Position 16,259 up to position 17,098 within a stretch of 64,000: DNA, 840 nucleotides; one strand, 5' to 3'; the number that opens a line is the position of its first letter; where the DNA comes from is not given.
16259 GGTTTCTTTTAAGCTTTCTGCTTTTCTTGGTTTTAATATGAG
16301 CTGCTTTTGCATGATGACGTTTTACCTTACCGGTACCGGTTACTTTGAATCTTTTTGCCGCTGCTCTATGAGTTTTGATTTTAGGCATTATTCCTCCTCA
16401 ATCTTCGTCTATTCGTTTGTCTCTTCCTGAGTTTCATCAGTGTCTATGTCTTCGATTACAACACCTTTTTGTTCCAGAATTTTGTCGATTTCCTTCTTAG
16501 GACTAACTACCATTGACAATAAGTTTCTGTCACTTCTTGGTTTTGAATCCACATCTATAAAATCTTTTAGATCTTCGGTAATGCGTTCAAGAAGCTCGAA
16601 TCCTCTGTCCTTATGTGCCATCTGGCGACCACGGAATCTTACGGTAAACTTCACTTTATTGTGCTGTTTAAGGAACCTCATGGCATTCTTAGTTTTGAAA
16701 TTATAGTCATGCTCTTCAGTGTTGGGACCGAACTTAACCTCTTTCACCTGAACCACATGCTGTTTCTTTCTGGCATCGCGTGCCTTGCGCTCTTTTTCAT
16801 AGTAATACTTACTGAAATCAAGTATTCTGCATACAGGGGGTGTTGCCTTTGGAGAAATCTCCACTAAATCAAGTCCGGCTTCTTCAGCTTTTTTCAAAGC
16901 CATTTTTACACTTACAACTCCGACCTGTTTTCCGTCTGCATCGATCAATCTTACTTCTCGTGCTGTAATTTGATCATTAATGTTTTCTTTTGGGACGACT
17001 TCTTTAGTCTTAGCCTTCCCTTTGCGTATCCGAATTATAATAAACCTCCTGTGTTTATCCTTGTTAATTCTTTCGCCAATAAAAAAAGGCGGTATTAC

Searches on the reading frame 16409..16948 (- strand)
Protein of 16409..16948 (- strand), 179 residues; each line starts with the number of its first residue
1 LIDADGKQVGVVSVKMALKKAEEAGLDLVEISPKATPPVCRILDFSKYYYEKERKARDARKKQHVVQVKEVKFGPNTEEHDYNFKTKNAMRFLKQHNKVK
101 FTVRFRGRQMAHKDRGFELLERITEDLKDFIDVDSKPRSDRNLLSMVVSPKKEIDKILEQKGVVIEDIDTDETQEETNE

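Call 11: find_related_loci(query=window:16409-16948:-, collection=genome_contigs, flank=3000)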
Query window:16409-16948:- (179 aa) in genome_contigs; peptide patterns used: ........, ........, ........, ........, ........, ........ (x = any residue, [..] = any of these).
505 stretches matched a pattern; 195 encode a relative of the query (tblastn E <= 1e-3); the best 80 are kept; 80 distinct loci.
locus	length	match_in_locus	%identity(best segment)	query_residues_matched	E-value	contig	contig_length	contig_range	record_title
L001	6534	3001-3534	88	1-179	1e-103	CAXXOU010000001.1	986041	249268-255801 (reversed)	MAG: Candidatus Cloacimonadales bacterium isolate b7261744-8048-4391-bc20-4309e884055d genome assembly, contig: contig_1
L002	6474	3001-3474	83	1-158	2e-89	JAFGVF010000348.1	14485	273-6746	MAG: Candidatus Cloacimonadota bacterium isolate ZodW_Metabat.128 k87_20240934, whole genome shotgun sequence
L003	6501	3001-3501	71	1-167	1e-83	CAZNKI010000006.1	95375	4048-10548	MAG TPA_asm: uncultured Candidatus Cloacimonadota bacterium isolate SRP220891_co1_469 genome assembly, contig: NODE_357_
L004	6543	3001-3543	66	1-177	6e-83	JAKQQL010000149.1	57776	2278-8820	MAG: Candidatus Cloacimonadota bacterium isolate USMO_maxbin.155 k141_112906, whole genome shotgun sequence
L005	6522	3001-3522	67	1-175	1e-81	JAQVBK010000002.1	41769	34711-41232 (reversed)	MAG: Candidatus Cloacimonadota bacterium isolate STD2_63 NODE_3170_length_41769_cov_3.322151_Sandtown_D2, whole genome s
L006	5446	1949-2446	72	1-166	5e-81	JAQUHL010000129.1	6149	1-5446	MAG: Candidatus Cloacimonadota bacterium isolate STCSWMC_36 NODE_44286_length_6149_cov_2.249917_ST_CSWMC, whole genome s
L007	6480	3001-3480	74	1-160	4e-81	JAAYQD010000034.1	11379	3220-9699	MAG: Candidatus Cloacimonadota bacterium isolate AS22ysBPME_313 25720_AS22, whole genome shotgun sequence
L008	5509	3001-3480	74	1-160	3e-81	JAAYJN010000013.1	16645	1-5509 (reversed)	MAG: Candidatus Cloacimonadota bacterium isolate AS10tlH2TH_289 23199_AS10, whole genome shotgun sequence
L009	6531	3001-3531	66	1-179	7e-81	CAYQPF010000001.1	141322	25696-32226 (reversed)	MAG TPA_asm: uncultured Candidatus Cloacimonadota bacterium isolate SRP302447_co4_84 genome assembly, contig: NODE_404_l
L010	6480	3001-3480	70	1-160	5e-80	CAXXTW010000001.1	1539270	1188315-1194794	MAG: Candidatus Cloacimonadales bacterium isolate 9fda2c5a-d3f7-4259-8430-39c718cedffe genome assembly, contig: contig_1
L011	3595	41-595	65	1-175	4e-80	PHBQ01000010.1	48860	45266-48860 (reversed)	MAG: Candidatus Cloacimonetes bacterium HGW-Cloacimonetes-1 bjp_ig2103_scaffold_415, whole genome shotgun sequence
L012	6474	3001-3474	73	1-158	1e-79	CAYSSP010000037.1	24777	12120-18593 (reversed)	MAG TPA_asm: uncultured Candidatus Cloacimonadota bacterium isolate binchicken_co190_71 genome assembly, contig: NODE_37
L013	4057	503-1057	64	1-179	8e-80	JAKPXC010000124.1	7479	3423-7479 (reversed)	MAG: Candidatus Cloacimonadota bacterium isolate USPA_metabat.28_sub k141_425484, whole genome shotgun sequence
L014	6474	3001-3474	73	1-158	1e-79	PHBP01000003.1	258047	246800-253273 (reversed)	MAG: Candidatus Cloacimonetes bacterium HGW-Cloacimonetes-2 bjp_ig2102_scaffold_33, whole genome shotgun sequence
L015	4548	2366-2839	72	1-158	2e-79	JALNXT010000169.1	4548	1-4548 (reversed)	MAG: Candidatus Cloacimonadota bacterium isolate SO_2017_CLC bin 30 scaffold_37814_c1_PH3_2017, whole genome shotgun seq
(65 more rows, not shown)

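Call 82: search_protein_families(library=pfam, proteins=[L001:2048-2683:-], max_evalue=0.01)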
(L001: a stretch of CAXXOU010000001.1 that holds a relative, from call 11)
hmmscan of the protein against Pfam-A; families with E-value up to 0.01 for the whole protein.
L001:2048-2683:- (211 aa): 1 family
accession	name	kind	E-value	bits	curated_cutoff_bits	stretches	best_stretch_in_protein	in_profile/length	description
PF05635.17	23S_rRNA_IVP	-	1.4e-07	32.1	33.8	1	28-98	8-73/106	23S rRNA-intervening sequence protein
